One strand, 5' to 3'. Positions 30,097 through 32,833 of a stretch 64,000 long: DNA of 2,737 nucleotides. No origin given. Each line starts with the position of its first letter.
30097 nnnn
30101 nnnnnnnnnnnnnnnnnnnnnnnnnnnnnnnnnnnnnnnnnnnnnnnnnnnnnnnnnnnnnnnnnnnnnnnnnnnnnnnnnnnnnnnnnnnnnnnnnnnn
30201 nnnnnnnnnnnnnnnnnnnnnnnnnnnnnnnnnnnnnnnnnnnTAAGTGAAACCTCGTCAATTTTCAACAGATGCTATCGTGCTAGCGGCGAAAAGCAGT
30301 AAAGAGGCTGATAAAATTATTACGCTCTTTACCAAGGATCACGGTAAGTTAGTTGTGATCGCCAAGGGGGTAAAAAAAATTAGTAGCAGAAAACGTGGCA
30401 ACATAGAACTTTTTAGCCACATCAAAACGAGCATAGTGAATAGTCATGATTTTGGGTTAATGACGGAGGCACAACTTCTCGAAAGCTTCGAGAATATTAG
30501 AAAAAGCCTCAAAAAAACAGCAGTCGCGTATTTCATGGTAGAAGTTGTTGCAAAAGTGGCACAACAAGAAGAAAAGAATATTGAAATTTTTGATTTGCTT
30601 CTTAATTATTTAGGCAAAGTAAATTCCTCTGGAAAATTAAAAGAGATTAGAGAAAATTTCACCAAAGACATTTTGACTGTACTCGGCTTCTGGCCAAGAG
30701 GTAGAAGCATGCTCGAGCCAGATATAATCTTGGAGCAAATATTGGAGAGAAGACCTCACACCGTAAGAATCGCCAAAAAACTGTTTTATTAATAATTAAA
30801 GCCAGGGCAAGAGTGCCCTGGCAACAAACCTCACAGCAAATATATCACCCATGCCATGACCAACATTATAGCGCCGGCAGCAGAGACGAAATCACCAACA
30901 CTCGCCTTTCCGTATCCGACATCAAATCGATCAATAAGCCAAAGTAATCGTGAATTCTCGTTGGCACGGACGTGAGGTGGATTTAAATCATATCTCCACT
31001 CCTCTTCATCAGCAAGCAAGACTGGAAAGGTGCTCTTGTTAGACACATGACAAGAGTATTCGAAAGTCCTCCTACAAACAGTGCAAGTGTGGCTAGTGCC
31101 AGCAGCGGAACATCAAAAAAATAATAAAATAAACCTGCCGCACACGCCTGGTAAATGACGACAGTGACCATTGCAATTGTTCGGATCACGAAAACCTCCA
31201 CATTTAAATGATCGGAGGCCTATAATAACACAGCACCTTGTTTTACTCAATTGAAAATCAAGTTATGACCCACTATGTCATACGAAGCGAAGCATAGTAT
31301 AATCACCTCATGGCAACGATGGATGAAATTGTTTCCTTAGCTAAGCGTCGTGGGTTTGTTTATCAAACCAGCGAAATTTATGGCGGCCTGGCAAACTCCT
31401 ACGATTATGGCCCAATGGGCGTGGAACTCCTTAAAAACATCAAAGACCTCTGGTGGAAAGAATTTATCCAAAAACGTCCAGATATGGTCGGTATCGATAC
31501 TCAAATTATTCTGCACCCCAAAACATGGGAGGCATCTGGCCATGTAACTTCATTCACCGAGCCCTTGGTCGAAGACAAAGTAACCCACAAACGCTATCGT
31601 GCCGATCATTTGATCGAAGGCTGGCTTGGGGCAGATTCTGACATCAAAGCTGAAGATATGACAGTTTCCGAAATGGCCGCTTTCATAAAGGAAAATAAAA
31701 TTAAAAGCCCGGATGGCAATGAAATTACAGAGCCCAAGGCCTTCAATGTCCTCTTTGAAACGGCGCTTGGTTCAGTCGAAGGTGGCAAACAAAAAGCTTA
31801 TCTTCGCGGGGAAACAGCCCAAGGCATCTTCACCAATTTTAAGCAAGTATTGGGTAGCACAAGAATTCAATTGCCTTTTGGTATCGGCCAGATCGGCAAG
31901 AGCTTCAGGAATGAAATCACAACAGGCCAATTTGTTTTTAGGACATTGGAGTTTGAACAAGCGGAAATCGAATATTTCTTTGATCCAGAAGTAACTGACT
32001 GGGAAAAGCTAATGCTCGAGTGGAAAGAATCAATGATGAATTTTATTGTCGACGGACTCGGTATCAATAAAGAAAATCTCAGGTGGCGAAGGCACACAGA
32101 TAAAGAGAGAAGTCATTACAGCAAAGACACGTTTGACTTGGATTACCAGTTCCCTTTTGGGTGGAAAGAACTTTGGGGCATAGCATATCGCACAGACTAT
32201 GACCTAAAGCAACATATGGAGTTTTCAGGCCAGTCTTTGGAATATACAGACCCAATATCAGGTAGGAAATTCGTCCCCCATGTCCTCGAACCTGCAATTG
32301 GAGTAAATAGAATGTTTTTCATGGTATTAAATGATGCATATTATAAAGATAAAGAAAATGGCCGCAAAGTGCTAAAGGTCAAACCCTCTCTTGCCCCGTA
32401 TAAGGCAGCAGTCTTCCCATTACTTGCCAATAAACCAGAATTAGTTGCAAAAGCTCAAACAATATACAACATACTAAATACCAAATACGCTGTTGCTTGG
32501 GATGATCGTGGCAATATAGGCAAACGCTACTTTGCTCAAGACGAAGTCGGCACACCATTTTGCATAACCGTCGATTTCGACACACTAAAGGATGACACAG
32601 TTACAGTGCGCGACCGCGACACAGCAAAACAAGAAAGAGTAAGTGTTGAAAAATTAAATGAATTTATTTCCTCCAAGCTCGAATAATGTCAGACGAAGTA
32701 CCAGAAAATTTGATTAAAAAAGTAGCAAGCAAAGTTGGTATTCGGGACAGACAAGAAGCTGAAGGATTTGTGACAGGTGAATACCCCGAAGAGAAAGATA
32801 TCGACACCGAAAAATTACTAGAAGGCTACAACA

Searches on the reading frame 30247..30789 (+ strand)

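Call 10: search_protein_families(library=pfam, proteins=[window:30247-30789:+], max_evalue=0.001)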
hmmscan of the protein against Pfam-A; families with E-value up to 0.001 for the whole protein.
window:30247-30789:+ (181 aa): 2 families
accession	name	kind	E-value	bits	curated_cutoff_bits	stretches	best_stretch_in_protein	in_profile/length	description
PF11967.14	RecO_N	-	6.6e-19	68.2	27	1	5-81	3-80/80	Recombination protein O N terminal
PF02565.21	RecO_C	-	3.1e-07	30.7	22.1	1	86-151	2-67/157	Recombination protein O C terminal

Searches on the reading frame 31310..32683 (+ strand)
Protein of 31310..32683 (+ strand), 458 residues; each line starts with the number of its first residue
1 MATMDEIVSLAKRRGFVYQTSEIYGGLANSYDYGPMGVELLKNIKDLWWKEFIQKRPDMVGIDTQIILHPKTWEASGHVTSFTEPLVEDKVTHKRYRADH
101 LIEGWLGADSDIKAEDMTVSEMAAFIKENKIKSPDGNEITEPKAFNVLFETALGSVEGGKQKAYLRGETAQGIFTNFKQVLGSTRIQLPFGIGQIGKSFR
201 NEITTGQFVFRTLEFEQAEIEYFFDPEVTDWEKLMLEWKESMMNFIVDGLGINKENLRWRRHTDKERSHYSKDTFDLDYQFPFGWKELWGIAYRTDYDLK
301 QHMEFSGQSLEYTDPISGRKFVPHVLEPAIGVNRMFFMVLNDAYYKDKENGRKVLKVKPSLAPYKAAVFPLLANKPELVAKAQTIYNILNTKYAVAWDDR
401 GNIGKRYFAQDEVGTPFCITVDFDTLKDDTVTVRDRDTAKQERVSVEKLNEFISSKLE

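Call 11: search_protein_families(library=pfam, proteins=[window:31310-32683:+], max_evalue=0.001)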
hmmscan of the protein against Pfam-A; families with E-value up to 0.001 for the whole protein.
window:31310-32683:+ (458 aa): 2 families
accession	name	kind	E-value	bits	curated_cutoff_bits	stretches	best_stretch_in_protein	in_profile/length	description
PF03129.25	HGTP_anticodon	-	3.4e-18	66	21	1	365-455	1-93/94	Anticodon binding domain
PF00587.30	tRNA-synt_2b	-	0.00014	22.4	29.3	1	160-340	8-176/179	tRNA synthetase class II core domain (G, H, P, S and T)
